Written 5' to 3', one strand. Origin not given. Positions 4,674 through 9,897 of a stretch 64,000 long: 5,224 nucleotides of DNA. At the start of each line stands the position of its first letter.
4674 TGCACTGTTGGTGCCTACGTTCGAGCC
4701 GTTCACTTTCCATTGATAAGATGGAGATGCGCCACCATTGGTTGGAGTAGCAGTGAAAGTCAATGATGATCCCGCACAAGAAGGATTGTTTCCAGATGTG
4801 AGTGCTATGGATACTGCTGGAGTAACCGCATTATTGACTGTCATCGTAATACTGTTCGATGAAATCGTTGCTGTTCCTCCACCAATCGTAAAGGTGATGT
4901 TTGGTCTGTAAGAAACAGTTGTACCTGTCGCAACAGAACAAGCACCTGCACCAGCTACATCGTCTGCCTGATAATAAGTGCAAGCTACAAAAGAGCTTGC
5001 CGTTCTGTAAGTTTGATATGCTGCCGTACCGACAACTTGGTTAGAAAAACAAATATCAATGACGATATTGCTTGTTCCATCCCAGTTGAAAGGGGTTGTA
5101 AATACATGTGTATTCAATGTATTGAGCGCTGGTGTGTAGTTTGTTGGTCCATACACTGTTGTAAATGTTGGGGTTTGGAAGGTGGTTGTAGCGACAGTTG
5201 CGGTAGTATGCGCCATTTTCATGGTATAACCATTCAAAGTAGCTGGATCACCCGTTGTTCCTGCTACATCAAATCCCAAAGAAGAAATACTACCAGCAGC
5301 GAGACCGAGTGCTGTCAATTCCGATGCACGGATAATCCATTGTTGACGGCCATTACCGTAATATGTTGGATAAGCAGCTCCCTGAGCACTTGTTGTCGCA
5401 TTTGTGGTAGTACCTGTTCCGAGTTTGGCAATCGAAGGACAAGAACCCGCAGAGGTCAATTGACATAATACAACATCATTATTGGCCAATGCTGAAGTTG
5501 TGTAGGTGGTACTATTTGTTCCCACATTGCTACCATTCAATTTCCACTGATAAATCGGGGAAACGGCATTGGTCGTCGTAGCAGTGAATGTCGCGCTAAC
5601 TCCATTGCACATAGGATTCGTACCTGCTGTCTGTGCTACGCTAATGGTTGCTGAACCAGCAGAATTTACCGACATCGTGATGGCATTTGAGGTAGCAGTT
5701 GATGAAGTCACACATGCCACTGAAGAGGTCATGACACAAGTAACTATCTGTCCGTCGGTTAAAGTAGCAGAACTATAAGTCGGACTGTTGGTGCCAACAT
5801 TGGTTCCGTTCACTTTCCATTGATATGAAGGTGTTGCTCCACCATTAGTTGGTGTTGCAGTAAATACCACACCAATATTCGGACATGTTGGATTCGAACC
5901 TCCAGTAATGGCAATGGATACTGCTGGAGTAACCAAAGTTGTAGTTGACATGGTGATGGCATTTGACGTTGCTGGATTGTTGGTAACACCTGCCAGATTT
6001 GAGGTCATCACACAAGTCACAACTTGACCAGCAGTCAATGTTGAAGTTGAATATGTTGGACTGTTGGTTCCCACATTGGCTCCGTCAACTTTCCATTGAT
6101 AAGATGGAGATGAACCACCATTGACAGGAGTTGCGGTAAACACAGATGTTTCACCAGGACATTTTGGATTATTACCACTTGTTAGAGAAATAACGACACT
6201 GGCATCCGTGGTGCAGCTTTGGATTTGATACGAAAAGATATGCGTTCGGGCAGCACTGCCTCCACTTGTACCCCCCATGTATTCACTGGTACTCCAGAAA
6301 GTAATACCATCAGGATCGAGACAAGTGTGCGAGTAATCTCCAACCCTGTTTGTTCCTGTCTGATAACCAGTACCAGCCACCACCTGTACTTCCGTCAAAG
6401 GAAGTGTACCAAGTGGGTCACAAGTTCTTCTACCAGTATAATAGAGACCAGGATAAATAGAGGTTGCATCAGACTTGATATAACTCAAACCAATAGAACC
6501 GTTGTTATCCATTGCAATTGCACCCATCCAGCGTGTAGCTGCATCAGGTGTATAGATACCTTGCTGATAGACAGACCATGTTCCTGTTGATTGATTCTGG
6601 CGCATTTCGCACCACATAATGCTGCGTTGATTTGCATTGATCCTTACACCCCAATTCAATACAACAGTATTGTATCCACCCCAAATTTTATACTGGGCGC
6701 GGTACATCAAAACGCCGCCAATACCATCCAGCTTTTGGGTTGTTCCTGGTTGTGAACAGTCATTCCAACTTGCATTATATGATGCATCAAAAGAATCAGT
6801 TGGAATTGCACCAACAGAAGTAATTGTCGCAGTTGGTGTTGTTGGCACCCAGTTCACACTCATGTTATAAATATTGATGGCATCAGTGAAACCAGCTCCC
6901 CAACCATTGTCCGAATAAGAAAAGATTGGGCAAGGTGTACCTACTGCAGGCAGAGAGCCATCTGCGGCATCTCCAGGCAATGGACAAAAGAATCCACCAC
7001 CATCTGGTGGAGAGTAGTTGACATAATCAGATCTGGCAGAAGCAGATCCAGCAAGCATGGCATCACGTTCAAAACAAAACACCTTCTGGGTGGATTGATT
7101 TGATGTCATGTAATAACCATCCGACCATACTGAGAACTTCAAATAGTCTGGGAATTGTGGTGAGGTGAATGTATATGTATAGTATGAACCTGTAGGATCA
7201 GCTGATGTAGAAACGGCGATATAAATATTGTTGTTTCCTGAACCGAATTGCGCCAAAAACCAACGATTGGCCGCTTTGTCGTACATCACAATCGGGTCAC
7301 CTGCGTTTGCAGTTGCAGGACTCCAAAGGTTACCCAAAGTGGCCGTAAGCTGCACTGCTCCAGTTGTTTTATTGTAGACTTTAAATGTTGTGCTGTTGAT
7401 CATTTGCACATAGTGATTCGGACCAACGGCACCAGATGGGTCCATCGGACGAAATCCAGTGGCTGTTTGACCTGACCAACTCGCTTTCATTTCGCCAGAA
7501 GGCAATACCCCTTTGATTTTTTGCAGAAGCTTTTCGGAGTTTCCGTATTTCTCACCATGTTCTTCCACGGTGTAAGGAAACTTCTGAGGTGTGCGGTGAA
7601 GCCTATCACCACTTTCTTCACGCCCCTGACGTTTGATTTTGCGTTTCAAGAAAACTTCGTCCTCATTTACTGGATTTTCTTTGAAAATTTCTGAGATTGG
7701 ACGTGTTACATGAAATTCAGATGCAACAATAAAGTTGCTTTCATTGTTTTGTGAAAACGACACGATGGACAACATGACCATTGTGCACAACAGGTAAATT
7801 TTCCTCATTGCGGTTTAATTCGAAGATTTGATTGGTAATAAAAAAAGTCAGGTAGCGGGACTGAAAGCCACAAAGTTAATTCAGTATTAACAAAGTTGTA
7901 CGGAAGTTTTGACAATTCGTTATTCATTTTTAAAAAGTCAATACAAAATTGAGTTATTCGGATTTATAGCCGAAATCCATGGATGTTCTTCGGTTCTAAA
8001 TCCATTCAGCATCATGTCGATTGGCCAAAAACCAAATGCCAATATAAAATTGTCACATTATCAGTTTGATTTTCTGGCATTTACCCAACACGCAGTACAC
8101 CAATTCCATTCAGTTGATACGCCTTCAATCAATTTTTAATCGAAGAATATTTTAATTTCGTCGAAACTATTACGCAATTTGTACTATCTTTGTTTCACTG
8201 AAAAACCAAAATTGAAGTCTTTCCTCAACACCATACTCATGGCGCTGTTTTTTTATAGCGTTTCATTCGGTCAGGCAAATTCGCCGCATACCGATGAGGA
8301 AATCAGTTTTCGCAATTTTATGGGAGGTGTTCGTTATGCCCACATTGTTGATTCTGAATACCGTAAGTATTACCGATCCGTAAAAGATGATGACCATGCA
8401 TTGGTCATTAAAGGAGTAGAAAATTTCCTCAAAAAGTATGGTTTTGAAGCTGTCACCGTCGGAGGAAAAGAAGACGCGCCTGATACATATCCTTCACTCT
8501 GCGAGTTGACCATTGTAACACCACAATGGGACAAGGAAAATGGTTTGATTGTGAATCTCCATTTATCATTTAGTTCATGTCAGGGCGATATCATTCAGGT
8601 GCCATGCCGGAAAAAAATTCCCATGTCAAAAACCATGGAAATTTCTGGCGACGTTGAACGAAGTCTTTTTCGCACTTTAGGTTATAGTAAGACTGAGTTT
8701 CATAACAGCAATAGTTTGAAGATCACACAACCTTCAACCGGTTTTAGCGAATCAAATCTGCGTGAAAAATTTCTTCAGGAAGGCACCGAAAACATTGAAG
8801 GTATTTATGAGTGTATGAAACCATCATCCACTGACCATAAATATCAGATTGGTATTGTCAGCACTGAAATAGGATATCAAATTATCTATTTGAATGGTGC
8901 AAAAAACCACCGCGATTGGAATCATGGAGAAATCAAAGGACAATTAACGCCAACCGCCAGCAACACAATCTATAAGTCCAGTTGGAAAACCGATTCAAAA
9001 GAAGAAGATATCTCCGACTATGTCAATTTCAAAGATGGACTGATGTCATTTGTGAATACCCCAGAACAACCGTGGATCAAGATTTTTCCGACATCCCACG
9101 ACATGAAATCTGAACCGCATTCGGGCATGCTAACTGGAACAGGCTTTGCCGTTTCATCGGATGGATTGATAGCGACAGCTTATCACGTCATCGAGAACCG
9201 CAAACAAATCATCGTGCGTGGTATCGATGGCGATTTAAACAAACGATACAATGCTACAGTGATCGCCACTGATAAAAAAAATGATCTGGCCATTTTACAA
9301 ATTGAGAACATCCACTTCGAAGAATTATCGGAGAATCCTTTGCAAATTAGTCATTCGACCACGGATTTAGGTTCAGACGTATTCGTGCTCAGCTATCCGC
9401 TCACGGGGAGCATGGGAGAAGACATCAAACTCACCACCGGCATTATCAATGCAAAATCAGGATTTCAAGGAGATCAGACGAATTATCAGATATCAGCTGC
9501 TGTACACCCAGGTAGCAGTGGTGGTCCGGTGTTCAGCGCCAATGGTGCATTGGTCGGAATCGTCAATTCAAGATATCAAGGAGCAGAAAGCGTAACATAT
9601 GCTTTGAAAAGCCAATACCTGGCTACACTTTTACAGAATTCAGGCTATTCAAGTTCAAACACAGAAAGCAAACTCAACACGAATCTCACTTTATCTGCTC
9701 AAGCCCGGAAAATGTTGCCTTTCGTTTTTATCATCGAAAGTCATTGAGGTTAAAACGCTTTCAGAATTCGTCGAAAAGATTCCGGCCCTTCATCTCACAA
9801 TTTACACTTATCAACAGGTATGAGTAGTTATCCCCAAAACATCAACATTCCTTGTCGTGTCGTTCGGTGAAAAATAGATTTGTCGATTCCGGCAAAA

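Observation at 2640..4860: About 8 copies of a 276-bp unit at ~97-99% nucleotide identity inside the adhesin gene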

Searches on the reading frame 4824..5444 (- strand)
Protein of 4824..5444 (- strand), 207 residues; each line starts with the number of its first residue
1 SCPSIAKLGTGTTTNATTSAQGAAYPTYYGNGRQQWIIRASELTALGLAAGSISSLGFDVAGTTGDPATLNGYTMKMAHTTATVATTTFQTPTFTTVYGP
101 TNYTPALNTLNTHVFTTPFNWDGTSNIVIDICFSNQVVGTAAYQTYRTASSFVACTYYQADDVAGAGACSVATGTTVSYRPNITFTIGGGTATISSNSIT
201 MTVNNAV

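Call 9: search_protein_families(library=pfam, proteins=[window:4824-5444:-], max_evalue=1)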
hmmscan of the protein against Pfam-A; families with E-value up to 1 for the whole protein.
seq(207 aa): 0 families

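Call 10: search_protein_families(library=ncbifam, proteins=[window:4824-5444:-], max_evalue=1)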
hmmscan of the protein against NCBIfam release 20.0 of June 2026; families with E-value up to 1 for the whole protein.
seq(207 aa): 0 families

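Call 20: search_solved_structures(query=window:4824-5444:-, max_evalue=10)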
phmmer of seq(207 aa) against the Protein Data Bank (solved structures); distinct sequences matched with E-value up to 10: 7.
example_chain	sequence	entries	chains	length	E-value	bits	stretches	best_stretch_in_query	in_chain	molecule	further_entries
6kac_N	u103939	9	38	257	0.024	17.9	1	5-80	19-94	Chlorophyll a-b binding protein, chloroplastic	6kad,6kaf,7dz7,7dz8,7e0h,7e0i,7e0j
9jzr_a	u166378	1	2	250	0.16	15.2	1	8-75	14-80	Lhcb-a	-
7d0j_S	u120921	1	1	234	0.26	14.5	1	16-80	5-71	Chlorophyll a-b binding protein, chloroplastic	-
8hpd_B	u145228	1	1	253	0.63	13.2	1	25-104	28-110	siphonaxanthin chlorophyll a/b binding light-harvesting complex II, Bry-Lhcb3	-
2wsc_L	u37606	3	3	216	0.71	13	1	67-128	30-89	PHOTOSYSTEM I REACTION CENTER SUBUNIT XI, CHLOROPLASTIC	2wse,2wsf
8hpd_C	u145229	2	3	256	1.1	12.5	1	24-92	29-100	siphonaxanthin chlorophyll a/b binding light-harvesting complex II, Bry-Lhcb2 | Lhcb2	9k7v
2zkt_A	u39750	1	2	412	1.4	12.1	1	23-76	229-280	2,3-bisphosphoglycerate-independent phosphoglycerate mutase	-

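Call 47: search_solved_structures(query=A4, max_evalue=10)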
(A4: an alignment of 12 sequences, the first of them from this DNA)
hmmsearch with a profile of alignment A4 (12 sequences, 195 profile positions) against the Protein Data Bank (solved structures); distinct sequences matched with E-value up to 10: 1.
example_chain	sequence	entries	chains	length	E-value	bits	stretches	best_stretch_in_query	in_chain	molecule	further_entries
7o86_A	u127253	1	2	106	1.5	11.6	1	31-71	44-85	STE20/SPS1-related proline-alanine-rich protein kinase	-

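Call 48: search_protein_families(library=pfam, alignment_id=A4, max_evalue=10)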
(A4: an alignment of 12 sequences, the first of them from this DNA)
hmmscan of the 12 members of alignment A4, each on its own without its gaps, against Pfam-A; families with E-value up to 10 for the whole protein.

A. member 1, seq(196 aa): 0 families

B. families by the number of members that match (of 12 scanned): 3 families
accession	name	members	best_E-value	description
PF16212.11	PhoLip_ATPase_C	1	0.11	Phospholipid-translocating P-type ATPase C-terminal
PF22809.1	DUF7014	1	0.19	Domain of unknown function (DUF7014)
PF02636.23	Methyltransf_28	1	0.31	Putative S-adenosyl-L-methionine-dependent methyltransferase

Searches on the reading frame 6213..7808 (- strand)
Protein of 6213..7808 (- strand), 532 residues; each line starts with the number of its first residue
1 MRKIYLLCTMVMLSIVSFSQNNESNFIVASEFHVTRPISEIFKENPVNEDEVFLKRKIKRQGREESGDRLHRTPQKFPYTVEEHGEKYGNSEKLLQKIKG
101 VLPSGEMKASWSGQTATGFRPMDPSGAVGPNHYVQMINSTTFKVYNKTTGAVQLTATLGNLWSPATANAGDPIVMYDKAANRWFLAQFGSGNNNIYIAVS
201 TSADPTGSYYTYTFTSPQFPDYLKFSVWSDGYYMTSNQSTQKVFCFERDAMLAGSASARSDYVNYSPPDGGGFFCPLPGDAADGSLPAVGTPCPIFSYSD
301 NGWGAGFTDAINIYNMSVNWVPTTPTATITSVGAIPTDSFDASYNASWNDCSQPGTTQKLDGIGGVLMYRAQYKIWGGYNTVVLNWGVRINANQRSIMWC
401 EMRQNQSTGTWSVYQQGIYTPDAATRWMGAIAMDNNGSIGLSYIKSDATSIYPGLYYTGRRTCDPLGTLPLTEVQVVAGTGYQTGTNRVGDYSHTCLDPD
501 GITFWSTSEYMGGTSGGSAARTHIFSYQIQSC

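Call 9: search_protein_families(library=pfam, proteins=[window:6213-7808:-], max_evalue=1)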
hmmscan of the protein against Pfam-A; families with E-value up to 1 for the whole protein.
seq(532 aa): 0 families

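Call 10: search_protein_families(library=ncbifam, proteins=[window:6213-7808:-], max_evalue=1)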
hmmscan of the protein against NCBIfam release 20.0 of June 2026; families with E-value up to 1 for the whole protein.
seq(532 aa): 0 families

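Call 12: find_homologous_proteins(query=window:6213-7808:-)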
Query seq(532 aa) (532 aa): 1177 proteins with E <= 0.001 among 8000 candidates; the best 120 are listed.
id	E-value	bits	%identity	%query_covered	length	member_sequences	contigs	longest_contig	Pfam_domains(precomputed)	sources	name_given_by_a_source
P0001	1.3e-260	884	71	100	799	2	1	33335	-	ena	-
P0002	2.3e-258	876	72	100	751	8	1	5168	-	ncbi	ncbi:MAG: hypothetical protein ACKOZM_01485 [Flavobacteriales bacterium]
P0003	9.3e-251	851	69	100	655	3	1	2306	-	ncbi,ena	-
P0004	1.5e-248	844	69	98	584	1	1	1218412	-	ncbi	ncbi:MAG: hypothetical protein R2831_04695 [Chitinophagaceae bacterium]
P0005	5.9e-247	839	68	100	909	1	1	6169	-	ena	-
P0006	9.5e-245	831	69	98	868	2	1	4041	PF20009.5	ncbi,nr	ncbi:MAG: hypothetical protein JJE25_13965, partial [Bacteroidia bacterium]|nr:hypothetical protein 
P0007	5.7e-243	826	68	100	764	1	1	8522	PF20009.5,PF18962.8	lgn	-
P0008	6.8e-241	819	82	79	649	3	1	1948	-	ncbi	ncbi:MAG: hypothetical protein ACKO66_06920, partial [Flavobacteriales bacterium]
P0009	2.7e-240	817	67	100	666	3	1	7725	-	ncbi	ncbi:MAG: hypothetical protein ACKOA1_11340, partial [Bacteroidota bacterium]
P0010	8.8e-234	795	70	93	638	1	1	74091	-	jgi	jgi:hypothetical protein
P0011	1.9e-232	791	65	100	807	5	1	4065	PF13927.13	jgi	jgi:hypothetical protein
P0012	6.0e-226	769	64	100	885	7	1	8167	PF16820.12,PF00801.27,PF13927.13,PF18962.8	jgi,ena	-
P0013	1.2e-225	768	64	99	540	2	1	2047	-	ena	-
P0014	3.1e-225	767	70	92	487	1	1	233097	-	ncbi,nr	ncbi:MAG: hypothetical protein DWQ33_10575 [Bacteroidetes bacterium]|nr:MAG: hypothetical protein DW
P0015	5.0e-224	763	63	98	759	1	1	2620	-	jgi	-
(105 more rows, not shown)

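Call 14: find_related_loci(query=window:6213-7808:-, collection=genome_contigs, flank=10000)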
Query seq(532 aa) (532 aa) in genome_contigs; peptide patterns used: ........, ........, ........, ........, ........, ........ (x = any residue, [..] = any of these).
351 stretches matched a pattern; 331 encode a relative of the query (tblastn E <= 1e-3); the best 80 are kept; 80 distinct loci.
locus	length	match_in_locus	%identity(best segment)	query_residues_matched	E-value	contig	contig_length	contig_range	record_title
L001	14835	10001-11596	90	1-532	0e+0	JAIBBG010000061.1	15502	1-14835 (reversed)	MAG: Flavobacteriales bacterium isolate SSF44 NODE_77158_length_15502_cov_19.398894, whole genome shotgun sequence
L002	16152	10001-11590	72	1-532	0e+0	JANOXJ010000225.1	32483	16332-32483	MAG: Flavobacteriales bacterium isolate VAR_35_metabat_238 VAR_35_k141_714566, whole genome shotgun sequence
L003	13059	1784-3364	72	1-532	0e+0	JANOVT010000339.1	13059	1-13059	MAG: Flavobacteriales bacterium isolate VAR_35_metabat_581 VAR_35_k141_4844020, whole genome shotgun sequence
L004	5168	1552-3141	72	1-532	0e+0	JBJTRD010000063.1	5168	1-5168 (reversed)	MAG: Flavobacteriales bacterium isolate samp_4448_metabat2_169 samp_4448_307286, whole genome shotgun sequence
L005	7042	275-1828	73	4-532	0e+0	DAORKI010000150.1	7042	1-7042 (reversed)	MAG TPA_asm: Bacteroidia bacterium isolate AMR_MDS_5529 NODE_3085_length_7042_cov_7.114498, whole genome shotgun sequenc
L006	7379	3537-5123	73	1-532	0e+0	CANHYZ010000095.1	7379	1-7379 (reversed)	MAG: Flavobacteriales bacterium isolate RE-4nov15-162 genome assembly, contig: RE-4nov15-C20825, whole genome shotgun se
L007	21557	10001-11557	72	4-532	0e+0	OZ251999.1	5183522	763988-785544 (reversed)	MAG: Ferruginibacter sp. isolate 6b93fee7-c919-495a-ad20-624eb88cafa5 genome assembly, chromosome: 1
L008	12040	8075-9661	73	1-532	0e+0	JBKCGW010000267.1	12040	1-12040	MAG: Flavobacteriales bacterium isolate samp_472_concoct_468 samp_472_472566, whole genome shotgun sequence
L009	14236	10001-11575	71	1-532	0e+0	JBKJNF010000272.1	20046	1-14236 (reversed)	MAG: Flavobacteriales bacterium isolate ant_bin.361 k117_4771724, whole genome shotgun sequence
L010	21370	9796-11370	70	5-532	0e+0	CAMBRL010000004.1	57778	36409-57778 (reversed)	MAG: Chitinophaga pinensis isolate MiH-14oct19-92 genome assembly, contig: MiH-14oct19-C816, whole genome shotgun sequen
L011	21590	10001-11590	70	1-532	0e+0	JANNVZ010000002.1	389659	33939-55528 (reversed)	MAG: Flavobacteriales bacterium isolate VAR_34_metabat_428 VAR_34_k141_2819279, whole genome shotgun sequence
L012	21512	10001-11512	73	21-532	0e+0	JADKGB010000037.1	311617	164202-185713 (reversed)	MAG: Flavobacteriales bacterium isolate Ribe_18-Q3-R11-54_BAT3C.87 tig01084528-10-3100340, whole genome shotgun sequence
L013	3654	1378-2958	70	1-532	0e+0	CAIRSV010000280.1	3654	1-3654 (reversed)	MAG: uncultured Bacteroidetes bacterium isolate ErkenSummer_bin-5358 genome assembly, contig: bin-5358:280/353, whole ge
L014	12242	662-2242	69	1-532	0e+0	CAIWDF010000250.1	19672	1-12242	MAG: uncultured Bacteroidetes bacterium isolate Day2-2_bin-746 genome assembly, contig: bin-746:250/312, whole genome sh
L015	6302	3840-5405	70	1-532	0e+0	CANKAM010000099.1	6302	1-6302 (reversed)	MAG: Bacteroidetes bacterium isolate RH-26jul17-244 genome assembly, contig: RH-26jul17-C34967, whole genome shotgun seq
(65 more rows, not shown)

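Call 18: search_solved_structures(query=window:6213-7808:-, max_evalue=10)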
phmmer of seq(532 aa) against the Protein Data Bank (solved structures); distinct sequences matched with E-value up to 10: 2.
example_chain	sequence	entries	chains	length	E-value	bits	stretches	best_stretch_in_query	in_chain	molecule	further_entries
1dsf_H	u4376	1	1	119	0.0033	19.3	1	162-235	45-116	ANTICANCER ANTIBODY B1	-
1y25_A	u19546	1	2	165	1.2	10.8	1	283-332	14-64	Probable thiol peroxidase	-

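Call 29: predict_structure(alignment_id=A1)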
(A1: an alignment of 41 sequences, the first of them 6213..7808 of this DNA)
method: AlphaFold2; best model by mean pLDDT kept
length: 532 residues; sequences in the alignment: 41
mean_pLDDT: 86.0   pTM: 0.86
mean pLDDT of the five models: 86.0, 83.2, 82.6, 82.3, 80.1
residues with pLDDT >= 90: 286; 70-90: 182; 50-70: 59; < 50: 5
segments of 3 or more residues with pLDDT < 50: 17-21
pLDDT, mean of each block of 10 residues (from residue 1): 75 59 79 91 76 68 55 70 88 93 89 81 90 89 94 88 71 91 89 88 96 90 84 84 93 96 80 74 82 92 83 94 92 93 70 87 74 91 92 90 95 96 91 94 94 96 93 96 81 88 94 83 95 86
secondary structure, 60 per line:
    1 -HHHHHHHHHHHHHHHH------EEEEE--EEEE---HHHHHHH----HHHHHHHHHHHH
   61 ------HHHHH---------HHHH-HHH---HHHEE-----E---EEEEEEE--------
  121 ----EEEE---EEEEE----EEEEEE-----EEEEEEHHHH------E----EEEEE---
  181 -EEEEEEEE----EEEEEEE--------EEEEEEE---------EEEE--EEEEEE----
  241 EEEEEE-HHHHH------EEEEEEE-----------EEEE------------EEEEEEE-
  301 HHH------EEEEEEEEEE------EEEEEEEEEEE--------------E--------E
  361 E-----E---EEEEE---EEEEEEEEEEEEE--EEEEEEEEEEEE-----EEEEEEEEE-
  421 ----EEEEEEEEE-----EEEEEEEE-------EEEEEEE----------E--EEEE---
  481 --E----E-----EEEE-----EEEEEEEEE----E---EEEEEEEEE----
elements in order: H2-17 E24-28 E31-34 H38-44 H49-60 H67-71 H81-84 E106-112 E125-128 E132-136 E141-146 E152-157 H158-161 E173-177 E182-189 E194-200 E209-215 E225-228 E231-236 E241-246 H248-252 E259-265 E277-280 E293-299 E310-319 E326-336 E371-375 E379-391 E394-405 E411-419 E425-433 E439-446 E454-460 E474-477 E494-497 E503-511 E520-528

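Call 67: fold_search(model_id=the predicted structure, library=pdb)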
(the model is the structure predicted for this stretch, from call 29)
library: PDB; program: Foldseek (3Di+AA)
matches with E <= 10: 1117; with E <= 0.001: 387
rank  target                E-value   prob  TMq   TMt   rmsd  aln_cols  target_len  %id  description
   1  8tid_w                2.7e-06  1.00  0.37  0.19   7.6       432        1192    9  Combined linker domain of N-DRC and associated proteins Tetrahymena (released 2023-09-27)
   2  9n6z_LQ               2.7e-06  1.00  0.23  0.16  22.1       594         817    7  SSU processome maturation and disassembly, State D (released 2025-11-05)
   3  7klj_A                3.3e-06  1.00  0.34  0.51  10.0       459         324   10  Crystal structure of the WD-repeat domain of human KIF21A (released 2020-12-16)
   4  5cxc_B                3.7e-06  1.00  0.36  0.50   8.0       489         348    9  Structure of Ytm1 bound to the C-terminal domain of Erb1 in P 65 2 2 space group (released 2015-10-28)
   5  5cyk_B                3.8e-06  1.00  0.36  0.49   8.3       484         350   10  Structure of Ytm1 bound to the C-terminal domain of Erb1-R486E (released 2015-10-28)
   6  6g6m                  5.1e-06  1.00  0.31  0.45  11.3       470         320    9  Crystal structure of the computationally designed Tako8 protein in P42212 (released 2018-11-28)
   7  6cb1_s                5.6e-06  1.00  0.37  0.38   9.6       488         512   10  Yeast nucleolar pre-60S ribosomal subunit (state 3) (released 2018-03-14)
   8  4u7a                  6.5e-06  1.00  0.37  0.50   9.2       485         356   10  The carboxy-terminal domain of Erb1 is a seven-bladed beta-propeller that binds RNA. (released 2015-04-29)
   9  9hg9_B                7.2e-06  1.00  0.34  0.45  10.2       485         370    9  BAM-SurA-darobactin complex in the swing-in state (released 2025-04-16)
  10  9p1u_B                8.3e-06  1.00  0.35  0.49   9.1       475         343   10  beta-barrel assembly machine from Escherichia coli in an late state of LptD assembly (released 2026-03-11)
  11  8pz2_B                8.3e-06  1.00  0.33  0.43  10.9       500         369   11  Wait Complex: Lateral open BAM bound Extended SurA (released 2024-09-25)
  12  8g3z_A                8.3e-06  1.00  0.28  0.35  13.0       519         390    9  Neuraminidase of B/Massachusetts/02/2012 (Yamagata) in complex with 4 FNI17 Fab molecules (released 2023-05-31)
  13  7klj_B                9.1e-06  1.00  0.39  0.59   7.4       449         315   10  Crystal structure of the WD-repeat domain of human KIF21A (released 2020-12-16)
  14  8du5_A                9.1e-06  1.00  0.29  0.38  14.0       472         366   13  Murine sialidase-1 (NEU1) (released 2023-05-31)
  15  8q1n_B                9.6e-06  1.00  0.39  0.59   7.3       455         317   10  Cyclic peptide binder of the WBM-site of WDR5 (released 2023-09-06)
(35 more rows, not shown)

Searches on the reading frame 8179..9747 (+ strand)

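Call 42: search_protein_families(library=pfam, proteins=[window:8179-9747:+], max_evalue=0.001)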
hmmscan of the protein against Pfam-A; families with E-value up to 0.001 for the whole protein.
window:8179-9747:+ (522 aa): 2 families
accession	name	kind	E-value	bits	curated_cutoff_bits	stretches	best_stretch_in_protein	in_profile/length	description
PF13365.12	Trypsin_2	-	1.2e-25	91.4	27.6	1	320-461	1-144/144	Trypsin-like peptidase domain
PF00089.32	Trypsin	-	7.8e-10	39.4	20.6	1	317-471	24-204/220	Trypsin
